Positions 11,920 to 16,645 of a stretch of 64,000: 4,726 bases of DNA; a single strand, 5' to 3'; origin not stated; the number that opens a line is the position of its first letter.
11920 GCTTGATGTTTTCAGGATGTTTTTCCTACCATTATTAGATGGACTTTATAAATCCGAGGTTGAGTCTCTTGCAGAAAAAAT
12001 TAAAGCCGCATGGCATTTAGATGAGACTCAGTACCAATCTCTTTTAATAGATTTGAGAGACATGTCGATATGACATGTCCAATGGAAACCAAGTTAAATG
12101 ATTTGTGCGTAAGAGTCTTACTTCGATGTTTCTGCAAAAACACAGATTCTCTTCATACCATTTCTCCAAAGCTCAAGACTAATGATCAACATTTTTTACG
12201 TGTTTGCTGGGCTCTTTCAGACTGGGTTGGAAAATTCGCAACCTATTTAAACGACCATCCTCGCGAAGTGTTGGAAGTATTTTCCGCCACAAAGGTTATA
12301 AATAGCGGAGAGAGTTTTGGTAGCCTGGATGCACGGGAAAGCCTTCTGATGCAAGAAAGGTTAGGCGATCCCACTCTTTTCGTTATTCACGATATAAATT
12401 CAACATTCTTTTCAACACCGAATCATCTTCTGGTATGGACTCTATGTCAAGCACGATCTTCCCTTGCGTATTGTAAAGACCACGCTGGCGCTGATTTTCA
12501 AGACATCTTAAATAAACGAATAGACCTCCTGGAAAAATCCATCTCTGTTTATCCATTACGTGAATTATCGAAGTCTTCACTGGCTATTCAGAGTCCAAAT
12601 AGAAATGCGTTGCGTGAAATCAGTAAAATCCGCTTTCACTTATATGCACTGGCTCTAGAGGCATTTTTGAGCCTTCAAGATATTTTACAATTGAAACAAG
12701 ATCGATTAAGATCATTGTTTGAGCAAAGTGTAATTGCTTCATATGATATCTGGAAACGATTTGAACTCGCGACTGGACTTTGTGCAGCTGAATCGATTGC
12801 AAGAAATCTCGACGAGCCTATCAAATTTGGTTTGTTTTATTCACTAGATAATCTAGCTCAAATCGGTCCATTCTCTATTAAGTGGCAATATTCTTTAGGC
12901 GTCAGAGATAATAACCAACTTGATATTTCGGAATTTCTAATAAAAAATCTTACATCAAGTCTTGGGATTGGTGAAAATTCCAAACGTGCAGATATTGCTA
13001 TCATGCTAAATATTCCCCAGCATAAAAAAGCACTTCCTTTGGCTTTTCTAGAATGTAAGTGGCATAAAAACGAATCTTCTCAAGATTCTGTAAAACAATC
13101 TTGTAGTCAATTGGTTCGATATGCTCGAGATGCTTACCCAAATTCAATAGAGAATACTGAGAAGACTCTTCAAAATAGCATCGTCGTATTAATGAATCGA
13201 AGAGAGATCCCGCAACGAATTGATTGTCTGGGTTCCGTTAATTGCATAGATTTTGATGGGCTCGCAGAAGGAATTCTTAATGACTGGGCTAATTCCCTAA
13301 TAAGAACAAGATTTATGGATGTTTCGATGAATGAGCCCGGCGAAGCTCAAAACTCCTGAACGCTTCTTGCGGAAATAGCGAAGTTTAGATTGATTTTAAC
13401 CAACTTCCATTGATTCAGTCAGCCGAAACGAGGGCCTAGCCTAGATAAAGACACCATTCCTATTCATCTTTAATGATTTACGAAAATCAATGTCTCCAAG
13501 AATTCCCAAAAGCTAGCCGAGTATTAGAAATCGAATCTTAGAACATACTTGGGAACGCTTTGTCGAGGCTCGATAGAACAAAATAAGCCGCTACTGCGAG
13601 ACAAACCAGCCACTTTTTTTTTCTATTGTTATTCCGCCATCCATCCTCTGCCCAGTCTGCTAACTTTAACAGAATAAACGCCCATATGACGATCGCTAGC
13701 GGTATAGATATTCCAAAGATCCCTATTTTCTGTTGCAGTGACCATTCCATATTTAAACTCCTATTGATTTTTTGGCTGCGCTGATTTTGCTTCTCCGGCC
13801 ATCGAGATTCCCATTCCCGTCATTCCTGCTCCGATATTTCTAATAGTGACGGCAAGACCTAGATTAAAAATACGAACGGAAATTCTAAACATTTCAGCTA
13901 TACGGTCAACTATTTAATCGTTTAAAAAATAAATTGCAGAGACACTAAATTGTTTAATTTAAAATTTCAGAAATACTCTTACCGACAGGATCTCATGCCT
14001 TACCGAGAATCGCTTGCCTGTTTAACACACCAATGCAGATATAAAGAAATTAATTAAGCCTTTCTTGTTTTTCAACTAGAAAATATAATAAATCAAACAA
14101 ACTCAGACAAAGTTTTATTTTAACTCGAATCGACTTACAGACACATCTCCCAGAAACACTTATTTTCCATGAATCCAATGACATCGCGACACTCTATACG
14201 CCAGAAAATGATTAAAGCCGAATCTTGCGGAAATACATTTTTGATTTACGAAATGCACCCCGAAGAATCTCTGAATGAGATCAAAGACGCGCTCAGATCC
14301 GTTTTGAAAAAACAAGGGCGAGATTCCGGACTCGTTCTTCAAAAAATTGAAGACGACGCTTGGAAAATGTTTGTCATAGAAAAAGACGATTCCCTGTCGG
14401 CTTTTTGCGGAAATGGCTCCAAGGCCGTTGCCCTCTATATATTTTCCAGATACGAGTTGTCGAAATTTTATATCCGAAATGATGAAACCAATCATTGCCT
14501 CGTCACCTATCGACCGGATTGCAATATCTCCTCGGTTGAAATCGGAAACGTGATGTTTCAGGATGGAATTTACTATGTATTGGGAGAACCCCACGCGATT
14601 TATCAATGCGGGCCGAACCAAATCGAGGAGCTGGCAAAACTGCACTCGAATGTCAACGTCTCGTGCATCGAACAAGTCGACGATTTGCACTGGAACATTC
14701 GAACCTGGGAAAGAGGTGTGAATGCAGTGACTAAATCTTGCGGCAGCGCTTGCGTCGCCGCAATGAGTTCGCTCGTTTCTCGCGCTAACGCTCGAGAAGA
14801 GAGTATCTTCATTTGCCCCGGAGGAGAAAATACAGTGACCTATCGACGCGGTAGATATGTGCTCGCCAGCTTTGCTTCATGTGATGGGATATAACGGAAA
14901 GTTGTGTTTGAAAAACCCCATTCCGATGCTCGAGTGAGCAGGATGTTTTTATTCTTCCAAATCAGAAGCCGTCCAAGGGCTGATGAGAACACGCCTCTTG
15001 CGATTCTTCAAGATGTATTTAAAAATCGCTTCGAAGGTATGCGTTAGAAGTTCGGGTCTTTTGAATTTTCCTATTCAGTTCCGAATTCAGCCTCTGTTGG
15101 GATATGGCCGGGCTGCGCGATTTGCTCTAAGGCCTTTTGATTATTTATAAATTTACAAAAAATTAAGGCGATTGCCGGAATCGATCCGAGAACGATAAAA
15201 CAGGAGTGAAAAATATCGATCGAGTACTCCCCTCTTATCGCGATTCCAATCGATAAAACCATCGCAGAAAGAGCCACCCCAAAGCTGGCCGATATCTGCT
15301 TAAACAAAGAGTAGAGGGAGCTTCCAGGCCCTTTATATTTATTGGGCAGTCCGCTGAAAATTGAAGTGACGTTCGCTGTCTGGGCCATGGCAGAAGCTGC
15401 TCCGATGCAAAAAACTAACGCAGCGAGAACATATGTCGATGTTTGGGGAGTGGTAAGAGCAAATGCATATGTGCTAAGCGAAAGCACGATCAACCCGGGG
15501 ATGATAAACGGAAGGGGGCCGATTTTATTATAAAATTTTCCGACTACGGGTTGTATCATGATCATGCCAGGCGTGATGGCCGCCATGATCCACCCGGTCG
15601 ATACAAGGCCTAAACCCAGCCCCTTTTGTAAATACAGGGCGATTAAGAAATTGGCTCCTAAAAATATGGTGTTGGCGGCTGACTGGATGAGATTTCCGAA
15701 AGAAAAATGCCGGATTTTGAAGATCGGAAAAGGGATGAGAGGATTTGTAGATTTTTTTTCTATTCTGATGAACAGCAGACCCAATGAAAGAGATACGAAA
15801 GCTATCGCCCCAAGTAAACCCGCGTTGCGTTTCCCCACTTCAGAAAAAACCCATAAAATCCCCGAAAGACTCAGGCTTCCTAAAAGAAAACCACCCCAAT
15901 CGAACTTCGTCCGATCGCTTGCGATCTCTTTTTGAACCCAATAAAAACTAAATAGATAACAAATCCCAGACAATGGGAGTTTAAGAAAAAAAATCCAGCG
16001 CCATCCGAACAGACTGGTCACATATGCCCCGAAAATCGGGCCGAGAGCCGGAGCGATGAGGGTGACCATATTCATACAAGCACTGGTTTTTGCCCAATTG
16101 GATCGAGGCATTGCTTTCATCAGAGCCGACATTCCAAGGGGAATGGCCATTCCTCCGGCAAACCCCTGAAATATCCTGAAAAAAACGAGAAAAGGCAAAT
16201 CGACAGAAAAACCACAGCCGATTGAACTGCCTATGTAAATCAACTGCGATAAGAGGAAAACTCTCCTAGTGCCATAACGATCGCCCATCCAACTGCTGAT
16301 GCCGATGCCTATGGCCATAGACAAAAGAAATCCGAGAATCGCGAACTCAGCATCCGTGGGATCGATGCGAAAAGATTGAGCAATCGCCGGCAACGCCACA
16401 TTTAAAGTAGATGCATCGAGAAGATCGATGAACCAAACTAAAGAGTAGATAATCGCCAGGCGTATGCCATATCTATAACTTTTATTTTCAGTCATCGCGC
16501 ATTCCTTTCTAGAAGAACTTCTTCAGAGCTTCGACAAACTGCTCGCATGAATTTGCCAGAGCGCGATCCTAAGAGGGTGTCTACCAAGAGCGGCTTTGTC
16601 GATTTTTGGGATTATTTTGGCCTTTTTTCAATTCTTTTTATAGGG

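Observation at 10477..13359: McrBC-like restriction module with an unusual N-terminal reader domain, just outside the att repeat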

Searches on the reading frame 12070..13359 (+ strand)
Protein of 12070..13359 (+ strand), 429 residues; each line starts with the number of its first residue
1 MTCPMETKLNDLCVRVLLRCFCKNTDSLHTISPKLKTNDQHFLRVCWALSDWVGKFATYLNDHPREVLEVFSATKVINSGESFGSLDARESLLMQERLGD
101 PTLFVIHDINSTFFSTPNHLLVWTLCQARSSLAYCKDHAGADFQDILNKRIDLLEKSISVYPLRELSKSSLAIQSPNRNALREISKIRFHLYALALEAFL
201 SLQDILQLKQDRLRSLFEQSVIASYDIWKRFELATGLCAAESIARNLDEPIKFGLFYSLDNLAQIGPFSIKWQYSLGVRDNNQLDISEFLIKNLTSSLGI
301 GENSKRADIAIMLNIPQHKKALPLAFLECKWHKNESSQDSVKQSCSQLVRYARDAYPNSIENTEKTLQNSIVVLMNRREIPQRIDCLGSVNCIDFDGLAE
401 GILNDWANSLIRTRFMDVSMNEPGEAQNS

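Call 8: search_protein_families(library=pfam, proteins=[window:12070-13356:+], max_evalue=1)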
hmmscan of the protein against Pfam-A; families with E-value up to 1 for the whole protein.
seq(429 aa): 4 families
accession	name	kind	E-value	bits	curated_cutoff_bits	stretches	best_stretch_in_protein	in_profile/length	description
PF07579.16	DUF1548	-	0.03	15.1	22.7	1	340-383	60-103/135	Domain of Unknown Function (DUF1548)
PF08824.15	Serine_rich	-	0.07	13.5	26.9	1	327-372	38-83/157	Serine rich protein interaction domain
PF03657.19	UPF0113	-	0.083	13.6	23.8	1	341-380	4-44/73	UPF0113 PUA domain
PF13588.12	HSDR_N_2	-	0.23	12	25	1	297-346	29-73/110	Type I restriction enzyme R protein N terminus (HSDR_N)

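Call 9: search_protein_families(library=padloc, proteins=[window:12070-13356:+], max_evalue=1)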
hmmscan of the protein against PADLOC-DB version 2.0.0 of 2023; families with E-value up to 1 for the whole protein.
seq(429 aa): 0 families

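Call 10: search_protein_families(library=ncbifam, proteins=[window:12070-13356:+], max_evalue=1)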
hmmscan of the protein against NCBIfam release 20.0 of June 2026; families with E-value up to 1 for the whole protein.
seq(429 aa): 0 families

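Call 12: find_homologous_proteins(query=window:12070-13356:+)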
Query window:12070-13356:+ (429 aa): 1 proteins with E <= 0.001 among 4277 candidates.
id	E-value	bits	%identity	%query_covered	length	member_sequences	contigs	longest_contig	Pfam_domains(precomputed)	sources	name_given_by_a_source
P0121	9.3e-284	959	100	99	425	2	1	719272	-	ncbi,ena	-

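Call 20: find_encoding_contigs(protein=P0121, flank=10000, max_places=3)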
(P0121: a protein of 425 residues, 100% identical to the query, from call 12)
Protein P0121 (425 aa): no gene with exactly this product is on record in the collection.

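Call 26: search_protein_representatives(protein=window:12070-13356:+)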
Query: 429 residues. Proteins with E-value up to 0.001 (for the whole library): 119; up to 1e-10: 87; up to 1e-30: 33. The best 119 are listed.
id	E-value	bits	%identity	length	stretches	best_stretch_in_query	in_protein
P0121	2.9e-284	958.5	100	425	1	5-429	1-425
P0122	4.0e-81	289.5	38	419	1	4-411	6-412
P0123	3.3e-72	260.1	38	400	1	34-411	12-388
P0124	5.2e-64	233.2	33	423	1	5-412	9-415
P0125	3.7e-62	227.0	34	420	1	3-412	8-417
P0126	2.4e-61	224.4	34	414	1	7-411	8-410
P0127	2.1e-59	218.0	33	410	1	4-410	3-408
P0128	3.6e-59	217.2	32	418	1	1-410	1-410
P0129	1.3e-53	198.9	33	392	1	31-410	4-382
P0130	2.4e-52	194.7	30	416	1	10-410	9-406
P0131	2.5e-52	194.7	33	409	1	7-411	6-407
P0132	1.5e-51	192.1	30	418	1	4-413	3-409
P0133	1.9e-51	191.7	30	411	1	8-412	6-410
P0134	1.2e-50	189.1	34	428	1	8-378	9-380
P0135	6.8e-48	180.1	32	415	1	11-409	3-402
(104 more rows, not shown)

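Call 28: search_protein_families(library=pfam, alignment_id=A1, max_evalue=0.1)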
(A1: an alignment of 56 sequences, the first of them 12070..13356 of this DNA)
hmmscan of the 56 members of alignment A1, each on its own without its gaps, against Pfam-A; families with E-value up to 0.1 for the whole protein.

A. member 1, window:12070-13356:+ (429 aa): 3 families
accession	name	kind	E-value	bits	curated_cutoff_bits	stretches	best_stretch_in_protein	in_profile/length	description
PF07579.16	DUF1548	-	0.03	15.1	22.7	0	340-383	60-103/135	Domain of Unknown Function (DUF1548)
PF08824.15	Serine_rich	-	0.07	13.5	26.9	0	327-372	38-83/157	Serine rich protein interaction domain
PF03657.19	UPF0113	-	0.083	13.6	23.8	0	341-380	4-44/73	UPF0113 PUA domain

B. families by the number of members that match (of 56 scanned): 16 families
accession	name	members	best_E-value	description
PF08011.17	PDDEXK_9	15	0.00013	PD-(D/E)XK nuclease superfamily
PF04313.20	HSDR_N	14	0.00062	Type I restriction enzyme R protein N terminus (HSDR_N)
PF08774.17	VRR_NUC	3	0.013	VRR-NUC domain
PF13588.12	HSDR_N_2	3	0.03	Type I restriction enzyme R protein N terminus (HSDR_N)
PF02607.22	B12-binding_2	1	0.0056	B12 binding domain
PF12802.13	MarR_2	1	0.0088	MarR family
PF08814.16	XisH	1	0.021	XisH protein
PF05084.19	GRA6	1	0.026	Granule antigen protein (GRA6)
PF07579.16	DUF1548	1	0.03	Domain of Unknown Function (DUF1548)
PF02081.20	TrpBP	1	0.045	Tryptophan RNA-binding attenuator protein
PF16331.10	TolA_bind_tri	1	0.069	TolA binding protein trimerisation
PF08824.15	Serine_rich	1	0.07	Serine rich protein interaction domain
PF12186.13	AcylCoA_dehyd_C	1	0.071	Acyl-CoA dehydrogenase C terminal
PF19508.4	DUF6042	1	0.072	Family of unknown function (DUF6042)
PF03657.19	UPF0113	1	0.083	UPF0113 PUA domain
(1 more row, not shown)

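Call 29: search_solved_structures(query=A1, max_evalue=10, show_alignments=2)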
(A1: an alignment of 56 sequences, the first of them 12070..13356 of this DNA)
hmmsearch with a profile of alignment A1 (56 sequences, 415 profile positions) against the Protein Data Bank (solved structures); distinct sequences matched with E-value up to 10: 1.
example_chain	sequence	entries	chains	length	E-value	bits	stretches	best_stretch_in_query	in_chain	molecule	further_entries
9h88_A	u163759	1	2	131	1.3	10.9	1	108-209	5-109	Transcriptional regulator, PadR-like family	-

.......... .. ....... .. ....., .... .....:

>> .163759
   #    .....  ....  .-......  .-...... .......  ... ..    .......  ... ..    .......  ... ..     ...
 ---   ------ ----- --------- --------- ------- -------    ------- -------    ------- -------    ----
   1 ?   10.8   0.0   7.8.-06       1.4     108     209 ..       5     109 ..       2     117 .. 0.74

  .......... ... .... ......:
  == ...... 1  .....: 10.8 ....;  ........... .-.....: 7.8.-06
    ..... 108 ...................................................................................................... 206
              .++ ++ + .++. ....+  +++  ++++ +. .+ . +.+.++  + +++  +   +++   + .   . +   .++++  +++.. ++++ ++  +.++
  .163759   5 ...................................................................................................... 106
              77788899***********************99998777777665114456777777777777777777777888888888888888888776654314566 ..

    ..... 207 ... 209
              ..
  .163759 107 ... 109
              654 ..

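Call 40: find_encoding_contigs(protein=window:12070-13359:+, flank=10000, max_places=4)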
Protein window:12070-13359:+ (429 aa): 1 contig read that carries it; 1 place shown.
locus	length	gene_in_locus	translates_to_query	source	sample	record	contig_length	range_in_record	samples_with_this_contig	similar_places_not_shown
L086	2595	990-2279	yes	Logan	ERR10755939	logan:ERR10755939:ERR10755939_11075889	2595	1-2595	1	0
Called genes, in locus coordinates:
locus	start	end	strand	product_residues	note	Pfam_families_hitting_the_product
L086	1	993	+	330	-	?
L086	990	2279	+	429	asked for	-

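Call 41: predict_structure(alignment_id=A1)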
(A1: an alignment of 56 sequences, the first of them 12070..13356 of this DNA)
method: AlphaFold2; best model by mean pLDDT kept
length: 429 residues; sequences in the alignment: 56
mean_pLDDT: 92.4   pTM: 0.87
mean pLDDT of the five models: 92.4, 90.9, 90.8, 90.7, 89.0
residues with pLDDT >= 90: 352; 70-90: 62; 50-70: 9; < 50: 6
segments of 3 or more residues with pLDDT < 50: 25-30
pLDDT, mean of each block of 10 residues (from residue 1): 86 90 52 74 94 98 97 95 93 98 97 96 98 91 92 98 96 95 96 98 94 93 92 97 95 84 95 94 95 95 92 91 96 91 97 96 97 97 94 97 96 87 72
secondary structure, 60 per line:
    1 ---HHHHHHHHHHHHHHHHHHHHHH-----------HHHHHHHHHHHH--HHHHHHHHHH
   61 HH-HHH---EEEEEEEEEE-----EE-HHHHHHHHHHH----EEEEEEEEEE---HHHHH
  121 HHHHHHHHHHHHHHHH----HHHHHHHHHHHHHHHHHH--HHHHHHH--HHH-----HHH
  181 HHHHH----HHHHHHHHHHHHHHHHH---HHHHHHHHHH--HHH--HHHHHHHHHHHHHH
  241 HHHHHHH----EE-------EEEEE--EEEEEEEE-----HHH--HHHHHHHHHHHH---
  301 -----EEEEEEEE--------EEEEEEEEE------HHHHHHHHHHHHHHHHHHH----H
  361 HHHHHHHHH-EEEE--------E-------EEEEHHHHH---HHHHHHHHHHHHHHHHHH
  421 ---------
elements in order: H4-25 H37-48 H51-62 E70-79 H88-98 E103-112 H116-136 H141-158 H161-167 H178-185 H190-206 H210-219 H227-247 E261-265 E268-275 H286-297 E306-313 E322-330 H337-355 H360-369 E371-374 E391-394 H395-399 H403-420

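Call 50: fold_search(model_id=the predicted structure, library=pdb)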
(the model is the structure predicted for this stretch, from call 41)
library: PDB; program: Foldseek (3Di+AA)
matches with E <= 10: 144; with E <= 0.001: 3
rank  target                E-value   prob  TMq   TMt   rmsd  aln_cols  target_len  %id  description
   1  6ut7_G                9.1e-05  1.00  0.22  0.23  15.7       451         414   10  Fitted model for the tetradecameric assembly of Thermococcus gammatolerans McrB AAA+ hexamers with bound McrC (released 2020-10-21)
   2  6ut6_G                1.0e-04  1.00  0.22  0.26  15.5       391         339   11  Cryo-EM structure of the Escherichia coli McrBC complex (released 2020-10-21)
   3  6hz4_M                2.2e-04  1.00  0.24  0.29  17.5       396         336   11  Structure of McrBC without DNA binding domains (one half of the full complex) (released 2019-07-24)
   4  9a5m_A                1.2e-03  0.69  0.16  0.16  19.9       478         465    9  Integrative model of YDJA-YDIS by crosslinking MS and deep learning (released 2024-09-18)
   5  4zsf_A                7.7e-03  0.85  0.19  0.27  16.4       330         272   11  Crystal structure of pre-specific restriction endonuclease BsaWI-DNA complex (released 2015-10-07)
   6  6ut5_G                1.1e-02  0.97  0.21  0.25  12.0       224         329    8  Cryo-EM structure of the Thermococcus gammatolerans McrBC complex (released 2020-10-21)
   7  1fiu_A                1.5e-02  0.96  0.20  0.28  10.5       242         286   13  TETRAMERIC RESTRICTION ENDONUCLEASE NGOMIV IN COMPLEX WITH CLEAVED DNA (released 2001-02-07)
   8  8q3y_A                3.1e-02  0.69  0.23  0.22  22.6       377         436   11  Crystal structure of apo Can2 from Thermoanaerobacter brockii (released 2023-11-22)
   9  7vsr_M                3.4e-02  0.75  0.23  0.30  16.8       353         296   11  Structure of McrBC (stalkless mutant) (released 2023-02-15)
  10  5dwb_A                1.4e-01  0.44  0.16  0.23  13.8       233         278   10  Crystal structure of specific restriction endonuclease AgeI-DNA complex (released 2016-09-28)
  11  5dwc                  1.5e-01  0.51  0.16  0.24  13.4       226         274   11  Crystal structure of restriction endonuclease AgeI (released 2016-09-28)
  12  3v20_B                6.2e-01  0.20  0.19  0.26  11.9       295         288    9  Crystal structure of Type IIF restriction endonuclease Bse634I with cognate DNA (released 2012-04-25)
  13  2v4m_C                1.5e+00  0.05  0.13  0.15  15.6       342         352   10  The isomerase domain of human glutamine-fructose-6-phosphate transaminase 1 (GFPT1) in complex with fructose 6-phospha (released 2008-10-07)
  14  9kfa                  1.8e+00  0.08  0.11  0.23  15.7       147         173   15  Crystal structure of ferritin mutantFr-H8 (R52H/E53H/E56H/E57H/R59H/E60H/E63H/R64H) (released 2025-09-24)
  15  6i6j_A                1.8e+00  0.08  0.11  0.20  15.2       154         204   11  Crystal structure of the KDEL receptor bound to synthetic nanobody. (released 2019-02-27)
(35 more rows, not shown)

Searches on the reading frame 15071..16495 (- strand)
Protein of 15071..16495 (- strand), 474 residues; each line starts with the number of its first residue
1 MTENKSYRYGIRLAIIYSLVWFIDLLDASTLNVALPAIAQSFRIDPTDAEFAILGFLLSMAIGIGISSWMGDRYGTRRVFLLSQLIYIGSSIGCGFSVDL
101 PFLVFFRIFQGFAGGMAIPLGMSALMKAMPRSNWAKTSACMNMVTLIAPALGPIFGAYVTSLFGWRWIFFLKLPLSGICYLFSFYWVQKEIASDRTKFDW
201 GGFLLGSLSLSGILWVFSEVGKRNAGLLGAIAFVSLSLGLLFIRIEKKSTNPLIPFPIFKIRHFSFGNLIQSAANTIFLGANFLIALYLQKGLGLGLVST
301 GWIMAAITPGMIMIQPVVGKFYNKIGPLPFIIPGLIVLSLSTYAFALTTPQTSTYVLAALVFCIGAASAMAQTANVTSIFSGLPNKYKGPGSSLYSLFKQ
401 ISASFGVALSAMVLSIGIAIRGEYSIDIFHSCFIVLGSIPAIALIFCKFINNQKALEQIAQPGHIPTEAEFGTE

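Call 47: find_encoding_contigs(protein=window:15071-16495:-, flank=10000, max_places=4)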
Protein window:15071-16495:- (474 aa): 1 contig read that carries it; 1 place shown.
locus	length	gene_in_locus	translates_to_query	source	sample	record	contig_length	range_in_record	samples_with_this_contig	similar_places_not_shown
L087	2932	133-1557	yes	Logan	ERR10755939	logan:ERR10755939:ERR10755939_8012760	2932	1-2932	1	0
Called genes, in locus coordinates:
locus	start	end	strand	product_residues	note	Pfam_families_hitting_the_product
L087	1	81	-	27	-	?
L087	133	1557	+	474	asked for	PF07690:MFS_1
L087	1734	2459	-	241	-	PF01678:DAP_epimerase (faint)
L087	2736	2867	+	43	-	-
